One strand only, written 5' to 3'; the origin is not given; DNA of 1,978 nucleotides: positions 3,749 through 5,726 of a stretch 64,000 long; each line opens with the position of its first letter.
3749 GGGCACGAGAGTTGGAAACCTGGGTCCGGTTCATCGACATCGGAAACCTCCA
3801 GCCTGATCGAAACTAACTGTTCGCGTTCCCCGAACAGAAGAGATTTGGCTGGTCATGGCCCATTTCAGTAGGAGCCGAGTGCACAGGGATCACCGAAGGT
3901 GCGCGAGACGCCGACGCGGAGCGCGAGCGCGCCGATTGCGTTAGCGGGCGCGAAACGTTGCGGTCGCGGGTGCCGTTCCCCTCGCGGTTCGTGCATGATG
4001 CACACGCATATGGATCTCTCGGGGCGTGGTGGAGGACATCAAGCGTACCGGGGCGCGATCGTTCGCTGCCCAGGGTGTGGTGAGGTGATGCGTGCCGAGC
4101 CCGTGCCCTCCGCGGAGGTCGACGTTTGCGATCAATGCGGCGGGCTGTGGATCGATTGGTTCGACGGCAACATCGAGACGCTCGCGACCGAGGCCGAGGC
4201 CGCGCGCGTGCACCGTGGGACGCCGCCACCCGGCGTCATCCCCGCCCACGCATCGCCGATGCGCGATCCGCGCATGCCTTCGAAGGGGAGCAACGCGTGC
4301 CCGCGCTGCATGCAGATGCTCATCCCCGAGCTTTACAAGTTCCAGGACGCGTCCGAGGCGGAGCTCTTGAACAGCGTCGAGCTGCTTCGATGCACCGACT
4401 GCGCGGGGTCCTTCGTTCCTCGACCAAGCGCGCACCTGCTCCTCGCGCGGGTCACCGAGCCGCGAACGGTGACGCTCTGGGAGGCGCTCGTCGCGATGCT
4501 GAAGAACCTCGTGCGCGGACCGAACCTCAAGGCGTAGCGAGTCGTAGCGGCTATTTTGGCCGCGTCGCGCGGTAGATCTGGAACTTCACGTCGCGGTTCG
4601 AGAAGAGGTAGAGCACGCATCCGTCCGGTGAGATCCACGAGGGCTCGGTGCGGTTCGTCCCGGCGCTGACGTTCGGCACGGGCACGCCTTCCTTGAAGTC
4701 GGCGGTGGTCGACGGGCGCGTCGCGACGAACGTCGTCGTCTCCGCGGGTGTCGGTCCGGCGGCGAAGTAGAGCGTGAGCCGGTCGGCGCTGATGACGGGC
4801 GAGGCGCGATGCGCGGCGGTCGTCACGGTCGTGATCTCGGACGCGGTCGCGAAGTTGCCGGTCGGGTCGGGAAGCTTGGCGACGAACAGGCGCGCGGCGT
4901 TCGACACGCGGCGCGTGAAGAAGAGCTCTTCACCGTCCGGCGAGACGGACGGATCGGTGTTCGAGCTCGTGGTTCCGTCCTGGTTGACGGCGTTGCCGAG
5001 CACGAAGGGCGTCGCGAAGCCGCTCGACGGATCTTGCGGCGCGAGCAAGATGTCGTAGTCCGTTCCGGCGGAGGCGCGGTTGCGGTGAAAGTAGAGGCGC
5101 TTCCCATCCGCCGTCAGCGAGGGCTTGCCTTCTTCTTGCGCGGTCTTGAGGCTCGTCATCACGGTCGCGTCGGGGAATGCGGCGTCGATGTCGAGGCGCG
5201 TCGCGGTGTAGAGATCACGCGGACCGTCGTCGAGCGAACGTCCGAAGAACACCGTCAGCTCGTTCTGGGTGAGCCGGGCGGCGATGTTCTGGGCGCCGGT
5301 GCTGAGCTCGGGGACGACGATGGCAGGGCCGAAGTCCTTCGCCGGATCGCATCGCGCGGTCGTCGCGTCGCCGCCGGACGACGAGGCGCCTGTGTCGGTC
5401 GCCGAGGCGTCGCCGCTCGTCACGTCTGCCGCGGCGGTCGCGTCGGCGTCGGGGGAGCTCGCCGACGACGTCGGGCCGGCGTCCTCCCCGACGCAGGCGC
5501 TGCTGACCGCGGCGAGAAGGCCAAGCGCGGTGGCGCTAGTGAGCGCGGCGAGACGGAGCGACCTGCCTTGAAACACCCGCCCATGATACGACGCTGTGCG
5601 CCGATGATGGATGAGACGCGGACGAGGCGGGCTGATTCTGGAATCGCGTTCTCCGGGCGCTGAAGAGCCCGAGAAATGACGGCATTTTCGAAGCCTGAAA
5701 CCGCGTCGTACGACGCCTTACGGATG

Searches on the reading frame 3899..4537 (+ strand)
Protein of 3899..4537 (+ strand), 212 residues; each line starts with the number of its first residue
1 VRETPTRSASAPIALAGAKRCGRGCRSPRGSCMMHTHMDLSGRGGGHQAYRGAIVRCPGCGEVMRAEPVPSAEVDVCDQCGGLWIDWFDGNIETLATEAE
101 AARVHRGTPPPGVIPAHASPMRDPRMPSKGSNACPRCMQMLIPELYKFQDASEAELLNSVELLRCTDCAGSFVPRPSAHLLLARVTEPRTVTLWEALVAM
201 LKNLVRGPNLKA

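Call 10: search_protein_families(library=pfam, proteins=[window:3899-4537:+], max_evalue=0.001)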
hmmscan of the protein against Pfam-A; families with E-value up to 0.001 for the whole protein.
window:3899-4537:+ (212 aa): 2 families
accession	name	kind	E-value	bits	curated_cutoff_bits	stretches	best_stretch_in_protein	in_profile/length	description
PF13453.11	Zn_ribbon_TFIIB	-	7.8e-10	38.4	22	1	56-86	1-31/41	Transcription factor zinc-finger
PF24292.1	DUF7479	-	7.9e-05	23.1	27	0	133-145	32-44/60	Domain of unknown function (DUF7479)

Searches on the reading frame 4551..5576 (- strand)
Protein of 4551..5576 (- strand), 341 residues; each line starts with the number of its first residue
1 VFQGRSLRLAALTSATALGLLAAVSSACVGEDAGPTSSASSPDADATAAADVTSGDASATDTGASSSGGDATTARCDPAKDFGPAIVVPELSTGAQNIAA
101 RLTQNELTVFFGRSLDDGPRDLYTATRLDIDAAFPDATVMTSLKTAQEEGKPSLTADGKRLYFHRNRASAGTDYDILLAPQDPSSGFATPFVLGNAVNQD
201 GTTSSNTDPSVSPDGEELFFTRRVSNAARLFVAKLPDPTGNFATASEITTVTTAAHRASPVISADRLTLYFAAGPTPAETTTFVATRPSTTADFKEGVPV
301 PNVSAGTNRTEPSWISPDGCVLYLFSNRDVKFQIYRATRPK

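Call 10: search_protein_families(library=pfam, proteins=[window:4551-5576:-], max_evalue=0.001)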
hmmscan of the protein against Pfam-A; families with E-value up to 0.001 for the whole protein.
window:4551-5576:- (341 aa): 1 family
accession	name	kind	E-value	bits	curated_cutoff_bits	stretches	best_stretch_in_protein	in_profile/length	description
PF07676.18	PD40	-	1.2e-14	54.2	20.9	1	144-176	6-36/38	WD40-like Beta Propeller Repeat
